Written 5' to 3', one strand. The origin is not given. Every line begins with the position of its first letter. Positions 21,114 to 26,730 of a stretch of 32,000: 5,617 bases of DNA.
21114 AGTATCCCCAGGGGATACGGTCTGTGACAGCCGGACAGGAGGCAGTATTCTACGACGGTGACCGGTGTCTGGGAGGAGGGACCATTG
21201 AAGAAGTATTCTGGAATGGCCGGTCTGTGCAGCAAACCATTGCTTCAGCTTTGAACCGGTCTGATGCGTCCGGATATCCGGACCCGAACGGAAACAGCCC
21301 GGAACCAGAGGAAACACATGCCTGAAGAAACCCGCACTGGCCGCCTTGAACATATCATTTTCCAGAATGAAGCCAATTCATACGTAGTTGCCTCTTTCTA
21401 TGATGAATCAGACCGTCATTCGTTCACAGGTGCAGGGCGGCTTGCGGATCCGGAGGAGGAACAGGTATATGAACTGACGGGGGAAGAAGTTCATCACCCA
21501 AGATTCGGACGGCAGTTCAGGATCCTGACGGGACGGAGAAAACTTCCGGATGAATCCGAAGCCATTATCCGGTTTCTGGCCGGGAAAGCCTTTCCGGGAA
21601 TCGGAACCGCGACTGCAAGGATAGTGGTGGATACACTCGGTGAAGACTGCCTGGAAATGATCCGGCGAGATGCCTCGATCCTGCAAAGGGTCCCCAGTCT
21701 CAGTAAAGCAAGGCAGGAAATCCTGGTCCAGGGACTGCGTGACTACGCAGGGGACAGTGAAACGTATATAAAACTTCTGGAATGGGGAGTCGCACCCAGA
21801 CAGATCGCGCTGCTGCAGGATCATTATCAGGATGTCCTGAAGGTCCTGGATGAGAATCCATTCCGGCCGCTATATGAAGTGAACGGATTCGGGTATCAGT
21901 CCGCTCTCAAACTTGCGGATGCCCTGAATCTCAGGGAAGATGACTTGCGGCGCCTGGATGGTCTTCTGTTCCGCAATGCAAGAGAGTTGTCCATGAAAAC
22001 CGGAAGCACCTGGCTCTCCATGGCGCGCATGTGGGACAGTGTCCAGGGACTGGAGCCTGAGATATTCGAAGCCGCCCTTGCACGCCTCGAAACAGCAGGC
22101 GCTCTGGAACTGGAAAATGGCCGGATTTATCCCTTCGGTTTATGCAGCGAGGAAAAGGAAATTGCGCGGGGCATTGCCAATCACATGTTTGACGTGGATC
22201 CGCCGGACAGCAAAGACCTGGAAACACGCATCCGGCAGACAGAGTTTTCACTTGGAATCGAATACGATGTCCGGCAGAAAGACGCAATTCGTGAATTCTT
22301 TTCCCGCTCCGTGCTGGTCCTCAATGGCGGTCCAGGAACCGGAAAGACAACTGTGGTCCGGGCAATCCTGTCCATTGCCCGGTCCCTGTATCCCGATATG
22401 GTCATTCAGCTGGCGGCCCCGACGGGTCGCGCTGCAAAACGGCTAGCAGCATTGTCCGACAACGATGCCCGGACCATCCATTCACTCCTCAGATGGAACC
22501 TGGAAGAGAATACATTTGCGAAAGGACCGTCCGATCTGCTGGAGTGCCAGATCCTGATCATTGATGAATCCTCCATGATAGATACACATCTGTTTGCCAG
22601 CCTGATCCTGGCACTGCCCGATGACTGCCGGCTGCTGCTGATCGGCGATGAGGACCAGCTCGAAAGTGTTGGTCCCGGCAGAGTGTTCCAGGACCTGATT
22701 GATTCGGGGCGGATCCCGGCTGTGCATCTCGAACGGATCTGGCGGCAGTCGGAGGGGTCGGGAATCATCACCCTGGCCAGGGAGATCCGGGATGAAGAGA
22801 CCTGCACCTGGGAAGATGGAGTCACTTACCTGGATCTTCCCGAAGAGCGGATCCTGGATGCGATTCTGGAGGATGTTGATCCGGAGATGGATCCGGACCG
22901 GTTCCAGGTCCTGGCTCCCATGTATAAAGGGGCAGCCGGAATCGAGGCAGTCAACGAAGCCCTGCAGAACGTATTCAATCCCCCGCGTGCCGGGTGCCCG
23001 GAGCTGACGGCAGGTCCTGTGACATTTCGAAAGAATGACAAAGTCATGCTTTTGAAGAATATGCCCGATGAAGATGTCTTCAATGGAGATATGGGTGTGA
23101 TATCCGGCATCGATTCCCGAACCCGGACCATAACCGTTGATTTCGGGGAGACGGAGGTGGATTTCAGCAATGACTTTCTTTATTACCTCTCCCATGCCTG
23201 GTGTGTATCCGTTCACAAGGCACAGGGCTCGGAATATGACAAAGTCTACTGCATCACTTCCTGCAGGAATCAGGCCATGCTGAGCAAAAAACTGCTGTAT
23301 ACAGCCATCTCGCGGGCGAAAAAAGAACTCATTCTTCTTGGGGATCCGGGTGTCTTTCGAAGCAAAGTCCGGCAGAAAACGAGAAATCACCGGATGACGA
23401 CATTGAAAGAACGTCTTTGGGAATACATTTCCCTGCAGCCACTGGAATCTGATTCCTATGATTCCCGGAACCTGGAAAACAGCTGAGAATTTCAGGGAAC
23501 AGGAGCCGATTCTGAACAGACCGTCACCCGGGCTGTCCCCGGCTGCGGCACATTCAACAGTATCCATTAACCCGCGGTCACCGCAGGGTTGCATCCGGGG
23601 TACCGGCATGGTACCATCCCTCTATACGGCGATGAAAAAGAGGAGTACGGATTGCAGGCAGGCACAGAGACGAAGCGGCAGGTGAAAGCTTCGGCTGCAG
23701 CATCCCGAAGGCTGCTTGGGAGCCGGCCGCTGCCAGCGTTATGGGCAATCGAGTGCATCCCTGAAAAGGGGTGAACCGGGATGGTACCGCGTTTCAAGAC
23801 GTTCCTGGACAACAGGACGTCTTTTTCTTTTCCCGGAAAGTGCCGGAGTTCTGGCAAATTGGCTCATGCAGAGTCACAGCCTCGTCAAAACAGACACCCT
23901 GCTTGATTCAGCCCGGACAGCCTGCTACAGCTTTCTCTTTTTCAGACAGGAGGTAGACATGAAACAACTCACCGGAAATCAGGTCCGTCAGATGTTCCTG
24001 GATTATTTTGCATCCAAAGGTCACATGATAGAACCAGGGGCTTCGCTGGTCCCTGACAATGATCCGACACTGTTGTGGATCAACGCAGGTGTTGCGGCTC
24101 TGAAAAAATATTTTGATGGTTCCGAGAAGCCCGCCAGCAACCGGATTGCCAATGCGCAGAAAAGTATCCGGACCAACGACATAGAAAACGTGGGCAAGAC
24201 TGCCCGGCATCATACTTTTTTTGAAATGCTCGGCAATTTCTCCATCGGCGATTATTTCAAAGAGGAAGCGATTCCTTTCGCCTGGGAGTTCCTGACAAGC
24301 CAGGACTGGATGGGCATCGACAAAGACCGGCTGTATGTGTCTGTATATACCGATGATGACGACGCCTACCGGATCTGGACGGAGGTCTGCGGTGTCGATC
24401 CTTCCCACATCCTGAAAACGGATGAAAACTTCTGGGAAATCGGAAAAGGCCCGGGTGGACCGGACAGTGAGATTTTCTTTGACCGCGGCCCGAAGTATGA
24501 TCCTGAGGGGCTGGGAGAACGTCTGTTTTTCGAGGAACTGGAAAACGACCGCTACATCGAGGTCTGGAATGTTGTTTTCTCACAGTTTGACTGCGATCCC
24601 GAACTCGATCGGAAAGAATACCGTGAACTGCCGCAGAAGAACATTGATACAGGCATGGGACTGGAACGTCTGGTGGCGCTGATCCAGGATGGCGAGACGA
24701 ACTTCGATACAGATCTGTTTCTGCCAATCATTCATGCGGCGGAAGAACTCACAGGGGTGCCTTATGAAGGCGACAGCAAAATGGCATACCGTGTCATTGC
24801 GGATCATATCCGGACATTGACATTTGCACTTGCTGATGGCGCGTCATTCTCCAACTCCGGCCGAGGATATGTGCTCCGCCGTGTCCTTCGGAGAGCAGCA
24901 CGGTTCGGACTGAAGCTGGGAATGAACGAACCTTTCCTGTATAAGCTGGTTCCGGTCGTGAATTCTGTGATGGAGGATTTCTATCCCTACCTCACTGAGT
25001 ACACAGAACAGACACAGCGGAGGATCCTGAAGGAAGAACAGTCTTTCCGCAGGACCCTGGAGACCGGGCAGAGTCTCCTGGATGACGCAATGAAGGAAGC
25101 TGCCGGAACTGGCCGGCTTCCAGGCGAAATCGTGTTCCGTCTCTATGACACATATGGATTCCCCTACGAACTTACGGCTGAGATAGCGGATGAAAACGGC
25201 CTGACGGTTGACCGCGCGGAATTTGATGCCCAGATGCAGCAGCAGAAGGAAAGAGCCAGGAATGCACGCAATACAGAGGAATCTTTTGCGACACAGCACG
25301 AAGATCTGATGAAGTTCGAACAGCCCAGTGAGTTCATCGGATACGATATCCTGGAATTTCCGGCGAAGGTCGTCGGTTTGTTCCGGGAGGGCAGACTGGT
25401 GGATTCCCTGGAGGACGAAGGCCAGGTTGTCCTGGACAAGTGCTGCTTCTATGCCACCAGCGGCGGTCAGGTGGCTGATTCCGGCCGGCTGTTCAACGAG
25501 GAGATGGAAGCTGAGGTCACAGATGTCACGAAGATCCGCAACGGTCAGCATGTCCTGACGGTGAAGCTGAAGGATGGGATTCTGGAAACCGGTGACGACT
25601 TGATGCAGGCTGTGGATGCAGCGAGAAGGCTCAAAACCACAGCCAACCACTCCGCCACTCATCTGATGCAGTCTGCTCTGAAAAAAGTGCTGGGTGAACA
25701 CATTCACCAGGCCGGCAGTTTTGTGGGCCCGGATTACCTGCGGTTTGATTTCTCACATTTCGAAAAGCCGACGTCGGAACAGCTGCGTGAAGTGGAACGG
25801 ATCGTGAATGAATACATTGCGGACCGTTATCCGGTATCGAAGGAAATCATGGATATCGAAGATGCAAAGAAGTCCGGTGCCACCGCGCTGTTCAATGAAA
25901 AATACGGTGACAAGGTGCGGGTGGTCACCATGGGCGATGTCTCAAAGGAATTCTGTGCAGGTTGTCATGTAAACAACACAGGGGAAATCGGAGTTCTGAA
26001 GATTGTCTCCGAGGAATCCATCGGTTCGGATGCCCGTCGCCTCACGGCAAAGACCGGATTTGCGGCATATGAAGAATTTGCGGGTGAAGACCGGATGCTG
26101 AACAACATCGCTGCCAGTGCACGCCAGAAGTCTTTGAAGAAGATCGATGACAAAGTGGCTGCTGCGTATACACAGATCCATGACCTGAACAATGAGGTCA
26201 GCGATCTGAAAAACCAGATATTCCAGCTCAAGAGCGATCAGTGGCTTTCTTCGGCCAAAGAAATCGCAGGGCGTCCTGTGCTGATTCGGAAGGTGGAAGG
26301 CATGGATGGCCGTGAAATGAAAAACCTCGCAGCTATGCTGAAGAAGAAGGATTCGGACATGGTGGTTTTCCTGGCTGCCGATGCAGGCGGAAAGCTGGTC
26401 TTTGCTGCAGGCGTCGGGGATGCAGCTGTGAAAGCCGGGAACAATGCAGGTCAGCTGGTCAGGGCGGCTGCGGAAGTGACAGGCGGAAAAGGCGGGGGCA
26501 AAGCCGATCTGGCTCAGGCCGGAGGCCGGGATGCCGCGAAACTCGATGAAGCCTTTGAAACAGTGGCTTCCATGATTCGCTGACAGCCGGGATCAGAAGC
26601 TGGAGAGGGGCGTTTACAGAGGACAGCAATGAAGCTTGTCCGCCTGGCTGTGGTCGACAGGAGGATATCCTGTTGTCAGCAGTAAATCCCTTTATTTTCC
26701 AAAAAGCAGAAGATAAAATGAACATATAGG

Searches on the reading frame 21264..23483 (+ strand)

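Call 79: search_protein_families(library=pfam, proteins=[window:21264-23483:+], max_evalue=0.00001)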
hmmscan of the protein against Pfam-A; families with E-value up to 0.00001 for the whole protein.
window:21264-23483:+ (740 aa): 8 families
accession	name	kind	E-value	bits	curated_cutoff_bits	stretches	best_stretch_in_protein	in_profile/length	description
PF13604.12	AAA_30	-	1.2e-38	133.2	27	1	334-513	2-173/191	AAA domain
PF13245.12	AAA_19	-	1.4e-36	126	25.1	1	338-471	1-134/134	AAA domain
PF18335.7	SH3_13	-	4e-20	71.8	41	1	564-627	2-65/65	ATP-dependent RecD-like DNA helicase SH3 domain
PF23139.1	OB_YrrC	-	5.1e-17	62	27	1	22-95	2-76/76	ATP-dependent DNA helicase YrrC, OB-fold domain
PF13538.12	UvrD_C_2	-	9.4e-16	57.9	27.4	1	644-692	1-52/52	UvrD-like helicase C-terminal domain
PF14490.11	HHH_RecD2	-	2.1e-12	47.2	27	1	164-249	5-91/92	ATP-dependent RecD2 DNA helicase HHH domain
PF01443.25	Viral_helicase1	-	6.2e-12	46.3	21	1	643-692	176-227/228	Viral superfamily 1 RNA helicase core domain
PF13086.12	AAA_11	-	1.2e-06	28.9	27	0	335-373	3-42/257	AAA domain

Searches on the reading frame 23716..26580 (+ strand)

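Call 79: search_protein_families(library=pfam, proteins=[window:23716-26580:+], max_evalue=0.00001)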
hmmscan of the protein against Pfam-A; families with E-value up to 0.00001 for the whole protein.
window:23716-26580:+ (955 aa): 3 families
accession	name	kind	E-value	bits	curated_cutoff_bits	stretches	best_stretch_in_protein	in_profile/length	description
PF01411.24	tRNA-synt_2c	-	3.9e-193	643.4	30.3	1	89-636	1-551/552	tRNA synthetases class II (A)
PF07973.19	tRNA_SAD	-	9.1e-15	54.8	24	1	734-776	1-43/44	Threonyl and Alanyl tRNA synthetase second additional domain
PF02272.25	DHHA1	-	1.1e-14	55.1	25.9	1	854-954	3-100/102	DHHA1 domain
